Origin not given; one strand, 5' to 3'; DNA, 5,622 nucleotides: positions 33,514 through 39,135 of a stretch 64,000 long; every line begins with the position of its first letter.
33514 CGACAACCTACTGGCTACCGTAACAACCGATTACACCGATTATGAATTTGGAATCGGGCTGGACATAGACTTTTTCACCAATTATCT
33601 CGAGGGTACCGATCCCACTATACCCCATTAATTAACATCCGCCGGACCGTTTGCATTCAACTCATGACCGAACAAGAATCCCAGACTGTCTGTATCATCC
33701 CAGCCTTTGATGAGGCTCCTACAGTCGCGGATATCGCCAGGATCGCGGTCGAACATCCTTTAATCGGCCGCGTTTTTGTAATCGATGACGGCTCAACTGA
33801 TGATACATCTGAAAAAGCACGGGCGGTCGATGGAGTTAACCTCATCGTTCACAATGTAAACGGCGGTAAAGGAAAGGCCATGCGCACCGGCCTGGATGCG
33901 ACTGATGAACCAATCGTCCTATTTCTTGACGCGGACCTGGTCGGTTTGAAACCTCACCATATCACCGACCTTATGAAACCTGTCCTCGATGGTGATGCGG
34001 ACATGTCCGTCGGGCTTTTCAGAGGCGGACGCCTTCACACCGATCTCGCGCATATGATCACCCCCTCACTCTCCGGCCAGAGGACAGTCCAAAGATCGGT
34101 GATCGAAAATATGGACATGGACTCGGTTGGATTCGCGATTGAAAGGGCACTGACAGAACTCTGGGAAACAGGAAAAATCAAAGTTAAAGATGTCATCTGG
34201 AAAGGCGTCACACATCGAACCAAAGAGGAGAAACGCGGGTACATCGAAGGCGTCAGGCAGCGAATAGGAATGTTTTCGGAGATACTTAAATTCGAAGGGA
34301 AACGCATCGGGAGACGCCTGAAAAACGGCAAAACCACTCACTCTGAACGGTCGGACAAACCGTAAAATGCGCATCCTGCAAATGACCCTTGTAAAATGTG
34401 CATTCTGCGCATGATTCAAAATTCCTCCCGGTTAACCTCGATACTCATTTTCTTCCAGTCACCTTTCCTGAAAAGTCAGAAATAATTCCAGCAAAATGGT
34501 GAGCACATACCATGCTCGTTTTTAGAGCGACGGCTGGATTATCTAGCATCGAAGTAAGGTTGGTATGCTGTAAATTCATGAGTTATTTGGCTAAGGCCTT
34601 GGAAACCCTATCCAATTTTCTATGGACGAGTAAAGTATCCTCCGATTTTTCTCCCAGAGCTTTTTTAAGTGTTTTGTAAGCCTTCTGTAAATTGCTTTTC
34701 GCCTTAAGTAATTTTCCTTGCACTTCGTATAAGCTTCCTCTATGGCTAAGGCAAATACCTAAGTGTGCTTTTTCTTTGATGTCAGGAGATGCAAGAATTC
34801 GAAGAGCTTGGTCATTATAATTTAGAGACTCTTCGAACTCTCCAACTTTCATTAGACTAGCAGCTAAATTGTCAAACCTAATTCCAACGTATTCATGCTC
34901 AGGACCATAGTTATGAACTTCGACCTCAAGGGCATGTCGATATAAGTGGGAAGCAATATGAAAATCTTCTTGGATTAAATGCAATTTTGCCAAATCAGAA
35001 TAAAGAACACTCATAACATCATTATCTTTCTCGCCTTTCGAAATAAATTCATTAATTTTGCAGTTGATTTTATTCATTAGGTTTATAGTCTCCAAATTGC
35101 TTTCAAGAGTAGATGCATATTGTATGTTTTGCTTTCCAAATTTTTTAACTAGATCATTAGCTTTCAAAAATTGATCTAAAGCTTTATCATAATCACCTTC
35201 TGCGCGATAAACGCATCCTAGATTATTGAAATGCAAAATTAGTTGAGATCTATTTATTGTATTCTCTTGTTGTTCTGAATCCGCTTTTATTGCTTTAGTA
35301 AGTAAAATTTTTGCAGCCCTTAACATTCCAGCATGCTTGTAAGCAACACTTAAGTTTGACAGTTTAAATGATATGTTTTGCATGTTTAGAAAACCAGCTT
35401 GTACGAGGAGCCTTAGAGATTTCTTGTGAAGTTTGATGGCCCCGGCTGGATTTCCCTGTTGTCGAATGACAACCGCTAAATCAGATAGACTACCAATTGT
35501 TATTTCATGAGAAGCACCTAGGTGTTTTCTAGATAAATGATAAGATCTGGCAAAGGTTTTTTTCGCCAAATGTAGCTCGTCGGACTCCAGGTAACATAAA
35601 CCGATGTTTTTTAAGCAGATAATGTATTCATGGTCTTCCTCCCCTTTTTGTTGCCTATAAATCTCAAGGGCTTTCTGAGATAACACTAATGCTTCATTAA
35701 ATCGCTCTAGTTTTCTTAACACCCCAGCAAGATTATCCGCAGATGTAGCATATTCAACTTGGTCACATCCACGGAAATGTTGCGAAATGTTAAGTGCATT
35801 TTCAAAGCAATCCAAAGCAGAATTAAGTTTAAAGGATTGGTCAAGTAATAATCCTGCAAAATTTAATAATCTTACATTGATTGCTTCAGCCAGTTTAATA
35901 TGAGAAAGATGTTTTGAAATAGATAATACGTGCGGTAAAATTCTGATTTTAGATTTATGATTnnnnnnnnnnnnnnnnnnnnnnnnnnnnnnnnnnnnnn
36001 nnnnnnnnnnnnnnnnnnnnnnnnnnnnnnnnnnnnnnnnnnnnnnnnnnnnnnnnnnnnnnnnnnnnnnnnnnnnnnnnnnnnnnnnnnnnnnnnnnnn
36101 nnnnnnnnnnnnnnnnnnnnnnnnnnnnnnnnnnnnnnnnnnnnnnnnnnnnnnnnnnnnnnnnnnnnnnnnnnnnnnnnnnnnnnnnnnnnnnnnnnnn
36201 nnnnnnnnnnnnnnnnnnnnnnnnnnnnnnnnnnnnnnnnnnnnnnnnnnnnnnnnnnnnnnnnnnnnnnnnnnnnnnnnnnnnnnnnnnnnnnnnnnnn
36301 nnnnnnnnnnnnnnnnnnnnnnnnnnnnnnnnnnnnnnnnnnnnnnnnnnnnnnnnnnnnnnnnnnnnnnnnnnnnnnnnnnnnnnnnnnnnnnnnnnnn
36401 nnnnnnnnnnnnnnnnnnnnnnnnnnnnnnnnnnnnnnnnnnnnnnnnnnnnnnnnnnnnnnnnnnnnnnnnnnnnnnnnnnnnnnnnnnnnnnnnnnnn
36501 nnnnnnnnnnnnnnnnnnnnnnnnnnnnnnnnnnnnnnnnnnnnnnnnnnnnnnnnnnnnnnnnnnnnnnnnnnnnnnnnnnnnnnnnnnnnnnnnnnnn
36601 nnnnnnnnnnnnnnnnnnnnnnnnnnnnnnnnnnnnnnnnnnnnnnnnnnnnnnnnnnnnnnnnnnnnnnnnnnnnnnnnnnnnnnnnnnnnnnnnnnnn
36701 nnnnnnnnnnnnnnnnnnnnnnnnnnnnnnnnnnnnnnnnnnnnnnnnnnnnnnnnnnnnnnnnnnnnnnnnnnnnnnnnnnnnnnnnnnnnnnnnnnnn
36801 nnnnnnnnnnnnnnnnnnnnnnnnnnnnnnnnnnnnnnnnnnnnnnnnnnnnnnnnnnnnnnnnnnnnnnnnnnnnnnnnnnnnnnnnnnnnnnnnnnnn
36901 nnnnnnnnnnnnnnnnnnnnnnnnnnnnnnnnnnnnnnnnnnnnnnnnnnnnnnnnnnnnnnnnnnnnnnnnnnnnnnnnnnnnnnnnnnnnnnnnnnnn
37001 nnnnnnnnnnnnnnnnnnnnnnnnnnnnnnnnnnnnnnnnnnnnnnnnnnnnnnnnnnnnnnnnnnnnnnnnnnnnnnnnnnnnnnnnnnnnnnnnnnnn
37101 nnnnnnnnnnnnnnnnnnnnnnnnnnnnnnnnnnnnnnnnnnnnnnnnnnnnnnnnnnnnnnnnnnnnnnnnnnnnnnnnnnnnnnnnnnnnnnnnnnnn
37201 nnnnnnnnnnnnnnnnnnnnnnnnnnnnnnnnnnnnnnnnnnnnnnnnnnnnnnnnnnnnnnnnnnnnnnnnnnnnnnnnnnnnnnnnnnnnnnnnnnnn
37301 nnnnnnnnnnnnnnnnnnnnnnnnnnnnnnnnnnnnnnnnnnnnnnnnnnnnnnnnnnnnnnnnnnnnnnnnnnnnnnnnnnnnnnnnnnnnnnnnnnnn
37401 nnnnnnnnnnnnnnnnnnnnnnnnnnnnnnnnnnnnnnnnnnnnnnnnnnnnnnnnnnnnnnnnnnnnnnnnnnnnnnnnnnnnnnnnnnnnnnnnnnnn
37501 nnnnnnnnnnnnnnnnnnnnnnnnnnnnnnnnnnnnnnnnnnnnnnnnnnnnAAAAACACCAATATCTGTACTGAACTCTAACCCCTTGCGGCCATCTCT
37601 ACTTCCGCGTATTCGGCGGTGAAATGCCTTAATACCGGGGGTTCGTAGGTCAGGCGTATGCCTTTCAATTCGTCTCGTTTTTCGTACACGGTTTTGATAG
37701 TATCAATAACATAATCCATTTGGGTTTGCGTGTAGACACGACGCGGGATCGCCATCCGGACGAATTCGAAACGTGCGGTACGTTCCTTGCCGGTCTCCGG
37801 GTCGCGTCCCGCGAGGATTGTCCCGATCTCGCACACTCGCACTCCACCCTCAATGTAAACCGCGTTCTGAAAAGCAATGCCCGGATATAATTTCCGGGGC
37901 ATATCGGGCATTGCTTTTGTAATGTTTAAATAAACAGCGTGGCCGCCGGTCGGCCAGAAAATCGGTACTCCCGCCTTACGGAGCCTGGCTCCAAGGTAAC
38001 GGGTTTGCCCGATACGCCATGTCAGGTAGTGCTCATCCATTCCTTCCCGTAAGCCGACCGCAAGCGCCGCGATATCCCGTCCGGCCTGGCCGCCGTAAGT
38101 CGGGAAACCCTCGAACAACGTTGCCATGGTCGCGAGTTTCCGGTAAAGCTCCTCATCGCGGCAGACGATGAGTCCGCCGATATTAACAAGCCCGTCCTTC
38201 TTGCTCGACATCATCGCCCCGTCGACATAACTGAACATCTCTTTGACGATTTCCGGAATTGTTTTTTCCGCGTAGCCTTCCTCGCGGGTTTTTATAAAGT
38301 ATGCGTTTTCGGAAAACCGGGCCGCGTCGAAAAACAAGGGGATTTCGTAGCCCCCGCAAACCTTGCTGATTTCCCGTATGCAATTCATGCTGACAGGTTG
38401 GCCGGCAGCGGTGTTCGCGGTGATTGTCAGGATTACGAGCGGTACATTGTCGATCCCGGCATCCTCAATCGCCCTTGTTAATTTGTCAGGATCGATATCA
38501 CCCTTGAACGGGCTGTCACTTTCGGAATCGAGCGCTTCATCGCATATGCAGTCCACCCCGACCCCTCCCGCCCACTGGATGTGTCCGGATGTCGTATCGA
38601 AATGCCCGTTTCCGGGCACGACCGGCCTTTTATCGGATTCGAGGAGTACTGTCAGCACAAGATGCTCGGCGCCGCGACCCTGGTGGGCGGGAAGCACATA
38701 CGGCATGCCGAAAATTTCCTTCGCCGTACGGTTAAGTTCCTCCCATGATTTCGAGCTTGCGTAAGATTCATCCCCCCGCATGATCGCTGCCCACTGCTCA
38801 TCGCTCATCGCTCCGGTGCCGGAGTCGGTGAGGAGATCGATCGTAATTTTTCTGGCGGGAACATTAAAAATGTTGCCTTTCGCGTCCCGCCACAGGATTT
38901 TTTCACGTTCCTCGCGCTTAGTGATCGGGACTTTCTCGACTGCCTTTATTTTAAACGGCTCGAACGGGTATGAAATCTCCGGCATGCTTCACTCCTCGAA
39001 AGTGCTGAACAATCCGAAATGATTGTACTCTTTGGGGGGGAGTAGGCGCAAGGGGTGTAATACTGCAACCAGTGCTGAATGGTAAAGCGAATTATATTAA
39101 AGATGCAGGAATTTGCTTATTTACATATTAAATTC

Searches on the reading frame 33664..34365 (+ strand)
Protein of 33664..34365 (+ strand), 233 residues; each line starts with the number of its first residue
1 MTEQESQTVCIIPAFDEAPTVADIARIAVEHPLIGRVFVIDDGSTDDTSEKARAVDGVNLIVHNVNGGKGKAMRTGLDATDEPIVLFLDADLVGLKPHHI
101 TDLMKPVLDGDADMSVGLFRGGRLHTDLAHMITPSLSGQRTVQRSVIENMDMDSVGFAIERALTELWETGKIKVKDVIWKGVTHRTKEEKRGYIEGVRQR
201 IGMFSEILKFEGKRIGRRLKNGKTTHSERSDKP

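Call 43: search_protein_families(library=ncbifam, proteins=[window:33664-34365:+], max_evalue=0.00001)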
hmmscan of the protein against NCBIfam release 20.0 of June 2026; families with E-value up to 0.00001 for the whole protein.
window:33664-34365:+ (233 aa): 6 families
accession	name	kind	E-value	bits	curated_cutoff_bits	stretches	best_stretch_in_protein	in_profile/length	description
TIGR04182.1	glyco_TIGR04182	equivalog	1.1e-19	70.9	325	1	9-117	2-107/293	S-layer glycoprotein N-glycosyltransferase AglJ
NF010496.0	PRK13915.1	equivalog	8.5e-17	61.2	262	1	7-110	32-145/307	glucosyl-3-phosphoglycerate synthase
NF058614.1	PPMAGASynPpgS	equivalog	2.5e-11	43.5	370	1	10-105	4-96/226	polyprenyl-phospho-N-acetylgalactosaminyl synthase PpgS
TIGR04283.1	glyco_like_mftF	equivalog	1.6e-08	34.4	182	1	11-119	4-107/221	TIGR04283 family arsenosugar biosynthesis glycosyltransferase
TIGR03937.1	PgaC_IcaA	equivalog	7.6e-08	31.7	422.3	1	6-93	45-137/407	poly-beta-1,6-N-acetyl-D-glucosamine synthase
TIGR03965.1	mycofact_glyco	equivalog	6.6e-06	25.3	280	1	11-94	79-167/467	mycofactocin biosynthesis glycosyltransferase MftF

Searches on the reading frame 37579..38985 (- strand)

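Call 43: search_protein_families(library=ncbifam, proteins=[window:37579-38985:-], max_evalue=0.00001)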
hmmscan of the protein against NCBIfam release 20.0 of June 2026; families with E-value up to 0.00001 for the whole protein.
window:37579-38985:- (468 aa): 4 families
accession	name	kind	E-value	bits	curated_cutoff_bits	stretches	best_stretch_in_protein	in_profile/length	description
NF009709.0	PRK13238.1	subfamily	7.5e-193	641.5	285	1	7-462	8-461/463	tryptophanase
NF053783.1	TphnTnaApg1401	equivalog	6.1e-167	556.2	750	1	8-459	5-454/457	tryptophanase TnaA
TIGR02618.1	tyr_phenol_ly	equivalog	6.3e-160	532.9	720.7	1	9-459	2-449/450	tyrosine phenol-lyase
TIGR02617.1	tnaA_trp_ase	equivalog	2e-150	501.9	825.8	1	9-461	5-466/467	tryptophanase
